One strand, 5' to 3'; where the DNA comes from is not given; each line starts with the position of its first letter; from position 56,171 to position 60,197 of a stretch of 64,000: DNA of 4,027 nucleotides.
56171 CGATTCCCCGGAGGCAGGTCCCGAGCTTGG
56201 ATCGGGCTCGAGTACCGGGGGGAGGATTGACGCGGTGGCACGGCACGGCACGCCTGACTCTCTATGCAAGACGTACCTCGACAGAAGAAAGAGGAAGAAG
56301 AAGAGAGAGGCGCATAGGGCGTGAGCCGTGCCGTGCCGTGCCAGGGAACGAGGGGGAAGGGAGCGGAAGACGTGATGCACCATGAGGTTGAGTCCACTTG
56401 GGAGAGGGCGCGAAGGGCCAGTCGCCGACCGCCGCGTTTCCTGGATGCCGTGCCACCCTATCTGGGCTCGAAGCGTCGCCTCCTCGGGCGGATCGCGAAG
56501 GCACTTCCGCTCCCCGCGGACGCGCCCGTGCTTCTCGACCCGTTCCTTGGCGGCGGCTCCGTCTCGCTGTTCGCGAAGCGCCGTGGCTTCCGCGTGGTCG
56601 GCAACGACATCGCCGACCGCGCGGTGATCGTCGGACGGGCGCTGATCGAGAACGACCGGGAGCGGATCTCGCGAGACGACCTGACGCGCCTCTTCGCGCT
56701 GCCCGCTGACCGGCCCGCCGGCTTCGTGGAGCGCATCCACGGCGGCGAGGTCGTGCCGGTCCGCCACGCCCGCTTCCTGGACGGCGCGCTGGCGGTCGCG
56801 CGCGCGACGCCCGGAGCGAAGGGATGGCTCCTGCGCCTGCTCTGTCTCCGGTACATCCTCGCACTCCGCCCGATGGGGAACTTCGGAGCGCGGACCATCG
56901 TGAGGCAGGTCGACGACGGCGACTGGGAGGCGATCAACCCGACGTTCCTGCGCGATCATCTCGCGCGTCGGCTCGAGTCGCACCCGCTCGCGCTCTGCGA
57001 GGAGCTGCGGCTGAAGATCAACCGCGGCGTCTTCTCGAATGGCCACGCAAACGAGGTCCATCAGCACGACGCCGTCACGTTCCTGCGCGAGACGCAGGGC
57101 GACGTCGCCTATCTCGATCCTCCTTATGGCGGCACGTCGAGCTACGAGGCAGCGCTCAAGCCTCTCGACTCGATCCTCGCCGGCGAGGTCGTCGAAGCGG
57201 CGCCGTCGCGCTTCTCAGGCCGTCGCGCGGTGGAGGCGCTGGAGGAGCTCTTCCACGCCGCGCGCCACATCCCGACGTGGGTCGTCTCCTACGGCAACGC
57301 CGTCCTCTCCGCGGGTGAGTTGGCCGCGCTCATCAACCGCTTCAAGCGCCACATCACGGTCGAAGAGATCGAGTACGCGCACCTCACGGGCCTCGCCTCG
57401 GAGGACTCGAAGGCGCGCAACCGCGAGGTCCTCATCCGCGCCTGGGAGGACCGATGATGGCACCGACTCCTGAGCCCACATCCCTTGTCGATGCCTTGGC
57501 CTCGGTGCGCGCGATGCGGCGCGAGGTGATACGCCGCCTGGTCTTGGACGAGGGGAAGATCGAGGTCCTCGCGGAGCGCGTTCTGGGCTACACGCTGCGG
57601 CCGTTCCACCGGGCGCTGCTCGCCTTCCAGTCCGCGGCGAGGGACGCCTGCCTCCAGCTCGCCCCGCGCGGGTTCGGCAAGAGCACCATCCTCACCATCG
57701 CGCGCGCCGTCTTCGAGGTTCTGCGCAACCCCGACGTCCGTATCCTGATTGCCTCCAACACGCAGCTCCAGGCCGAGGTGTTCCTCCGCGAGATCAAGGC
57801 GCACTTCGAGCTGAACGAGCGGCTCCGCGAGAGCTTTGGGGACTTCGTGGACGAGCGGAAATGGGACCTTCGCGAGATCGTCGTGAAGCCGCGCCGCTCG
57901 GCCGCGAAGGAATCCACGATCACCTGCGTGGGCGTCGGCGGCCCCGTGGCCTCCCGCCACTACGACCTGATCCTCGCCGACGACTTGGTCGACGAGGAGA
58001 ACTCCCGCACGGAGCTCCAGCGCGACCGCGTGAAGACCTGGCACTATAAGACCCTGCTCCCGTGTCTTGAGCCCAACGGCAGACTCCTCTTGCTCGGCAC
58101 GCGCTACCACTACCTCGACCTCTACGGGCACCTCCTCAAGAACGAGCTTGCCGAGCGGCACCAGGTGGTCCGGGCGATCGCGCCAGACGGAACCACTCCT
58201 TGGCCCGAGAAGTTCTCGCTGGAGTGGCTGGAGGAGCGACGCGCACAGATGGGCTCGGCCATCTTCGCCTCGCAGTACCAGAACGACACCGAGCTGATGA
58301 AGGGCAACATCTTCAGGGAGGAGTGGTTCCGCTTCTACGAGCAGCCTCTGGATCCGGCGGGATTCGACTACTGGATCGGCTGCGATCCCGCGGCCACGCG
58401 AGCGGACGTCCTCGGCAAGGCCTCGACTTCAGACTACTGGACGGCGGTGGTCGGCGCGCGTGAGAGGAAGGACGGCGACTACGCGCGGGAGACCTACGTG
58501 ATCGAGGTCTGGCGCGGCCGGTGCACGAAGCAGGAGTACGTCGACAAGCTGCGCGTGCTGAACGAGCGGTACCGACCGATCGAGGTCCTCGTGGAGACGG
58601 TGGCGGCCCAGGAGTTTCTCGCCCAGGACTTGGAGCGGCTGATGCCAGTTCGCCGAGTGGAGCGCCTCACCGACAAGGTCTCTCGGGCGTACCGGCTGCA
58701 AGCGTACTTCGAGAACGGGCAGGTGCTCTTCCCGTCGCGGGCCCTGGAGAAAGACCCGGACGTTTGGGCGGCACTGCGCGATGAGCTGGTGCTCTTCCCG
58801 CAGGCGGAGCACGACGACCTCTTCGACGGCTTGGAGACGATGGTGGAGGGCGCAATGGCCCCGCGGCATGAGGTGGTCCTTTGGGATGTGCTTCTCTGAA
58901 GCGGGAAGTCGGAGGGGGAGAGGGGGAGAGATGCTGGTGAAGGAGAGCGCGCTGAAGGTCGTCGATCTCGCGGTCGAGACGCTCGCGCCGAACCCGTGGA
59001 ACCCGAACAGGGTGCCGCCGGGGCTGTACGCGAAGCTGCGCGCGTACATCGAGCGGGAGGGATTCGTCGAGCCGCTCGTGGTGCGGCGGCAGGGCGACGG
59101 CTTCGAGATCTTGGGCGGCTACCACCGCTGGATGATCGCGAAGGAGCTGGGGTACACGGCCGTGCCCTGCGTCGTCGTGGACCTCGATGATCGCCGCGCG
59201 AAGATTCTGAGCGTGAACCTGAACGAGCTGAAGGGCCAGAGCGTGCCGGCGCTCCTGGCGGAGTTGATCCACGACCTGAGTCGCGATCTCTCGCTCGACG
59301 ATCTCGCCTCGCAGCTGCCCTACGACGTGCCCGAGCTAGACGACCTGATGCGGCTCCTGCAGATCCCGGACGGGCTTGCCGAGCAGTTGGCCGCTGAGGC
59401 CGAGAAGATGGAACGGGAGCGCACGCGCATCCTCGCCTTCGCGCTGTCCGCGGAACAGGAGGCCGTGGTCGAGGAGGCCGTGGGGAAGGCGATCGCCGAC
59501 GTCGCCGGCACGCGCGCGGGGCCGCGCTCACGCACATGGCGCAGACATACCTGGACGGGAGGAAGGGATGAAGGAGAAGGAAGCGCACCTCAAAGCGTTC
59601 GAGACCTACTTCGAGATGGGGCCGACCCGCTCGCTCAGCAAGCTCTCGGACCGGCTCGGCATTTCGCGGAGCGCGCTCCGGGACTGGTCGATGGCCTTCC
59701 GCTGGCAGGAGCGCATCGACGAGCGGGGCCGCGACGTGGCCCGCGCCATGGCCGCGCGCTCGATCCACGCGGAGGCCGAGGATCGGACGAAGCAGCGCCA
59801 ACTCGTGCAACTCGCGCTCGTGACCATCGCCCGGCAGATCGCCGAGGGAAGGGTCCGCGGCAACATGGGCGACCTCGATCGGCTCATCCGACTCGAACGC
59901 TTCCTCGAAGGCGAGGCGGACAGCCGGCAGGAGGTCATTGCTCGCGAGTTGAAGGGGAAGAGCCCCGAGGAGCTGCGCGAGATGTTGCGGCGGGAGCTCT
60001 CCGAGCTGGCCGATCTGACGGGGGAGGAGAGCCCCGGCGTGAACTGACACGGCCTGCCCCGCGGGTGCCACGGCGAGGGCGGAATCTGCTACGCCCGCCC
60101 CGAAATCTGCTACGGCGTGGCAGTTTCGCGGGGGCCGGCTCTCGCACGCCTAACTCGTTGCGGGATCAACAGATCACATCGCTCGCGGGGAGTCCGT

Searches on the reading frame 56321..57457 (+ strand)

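Call 68: search_protein_families(library=pfam, proteins=[window:56321-57457:+], max_evalue=0.01)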
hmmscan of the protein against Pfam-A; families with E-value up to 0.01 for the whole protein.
window:56321-57457:+ (378 aa): 1 family
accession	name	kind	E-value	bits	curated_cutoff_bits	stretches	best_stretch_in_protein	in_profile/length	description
PF02086.21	MethyltransfD12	-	6.1e-18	65.9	22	2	47-126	1-79/253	D12 class N6 adenine-specific DNA methyltransferase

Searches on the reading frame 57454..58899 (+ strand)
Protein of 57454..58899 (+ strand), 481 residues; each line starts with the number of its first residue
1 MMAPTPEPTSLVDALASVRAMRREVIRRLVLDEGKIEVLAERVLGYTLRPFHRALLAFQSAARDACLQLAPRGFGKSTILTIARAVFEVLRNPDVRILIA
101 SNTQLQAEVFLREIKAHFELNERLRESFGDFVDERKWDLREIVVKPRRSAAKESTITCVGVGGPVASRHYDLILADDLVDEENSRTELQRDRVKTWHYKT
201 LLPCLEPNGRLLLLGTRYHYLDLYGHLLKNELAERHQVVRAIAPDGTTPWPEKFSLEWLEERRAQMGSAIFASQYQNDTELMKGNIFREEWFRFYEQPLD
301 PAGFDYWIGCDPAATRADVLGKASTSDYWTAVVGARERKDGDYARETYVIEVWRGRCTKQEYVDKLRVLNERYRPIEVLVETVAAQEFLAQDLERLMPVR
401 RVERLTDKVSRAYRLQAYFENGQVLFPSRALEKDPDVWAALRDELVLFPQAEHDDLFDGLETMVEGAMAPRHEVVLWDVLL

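Call 68: search_protein_families(library=pfam, proteins=[window:57454-58899:+], max_evalue=0.01)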
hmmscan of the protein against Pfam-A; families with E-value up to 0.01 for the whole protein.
window:57454-58899:+ (481 aa): 1 family
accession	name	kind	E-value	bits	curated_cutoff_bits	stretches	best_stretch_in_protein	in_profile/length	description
PF17289.8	Terminase_6C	-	1.3e-08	35.4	22.6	1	308-460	1-148/155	Terminase RNaseH-like domain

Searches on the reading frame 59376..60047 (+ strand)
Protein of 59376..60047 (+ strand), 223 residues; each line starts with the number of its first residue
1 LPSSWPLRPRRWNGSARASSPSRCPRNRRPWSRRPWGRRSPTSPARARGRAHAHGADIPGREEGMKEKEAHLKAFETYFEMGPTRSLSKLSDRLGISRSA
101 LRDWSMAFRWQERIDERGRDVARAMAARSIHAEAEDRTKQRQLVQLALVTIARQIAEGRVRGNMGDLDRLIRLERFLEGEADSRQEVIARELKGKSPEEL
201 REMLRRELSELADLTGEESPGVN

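Call 68: search_protein_families(library=pfam, proteins=[window:59376-60047:+], max_evalue=0.01)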
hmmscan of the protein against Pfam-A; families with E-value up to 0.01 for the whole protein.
window:59376-60047:+ (223 aa): 2 families
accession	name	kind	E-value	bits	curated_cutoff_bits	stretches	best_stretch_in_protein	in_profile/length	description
PF10668.15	Phage_terminase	-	0.0002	21.4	22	1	73-113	11-51/67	Phage terminase small subunit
PF01466.24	Skp1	-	0.0017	18.6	22.3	1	188-204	11-27/48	Skp1 family, dimerisation domain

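Call 115: search_protein_families(library=phrogs, proteins=[window:59376-60047:+], max_evalue=0.001)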
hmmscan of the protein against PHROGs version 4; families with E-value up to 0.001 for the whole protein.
window:59376-60047:+ (223 aa): 2 families
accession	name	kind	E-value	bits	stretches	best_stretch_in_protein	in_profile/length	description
phrog_6299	-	head and packaging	5.8e-20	73.1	1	59-208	8-179/193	terminase small subunit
phrog_32085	-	unknown function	1.1e-05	25.9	1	84-189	176-286/354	-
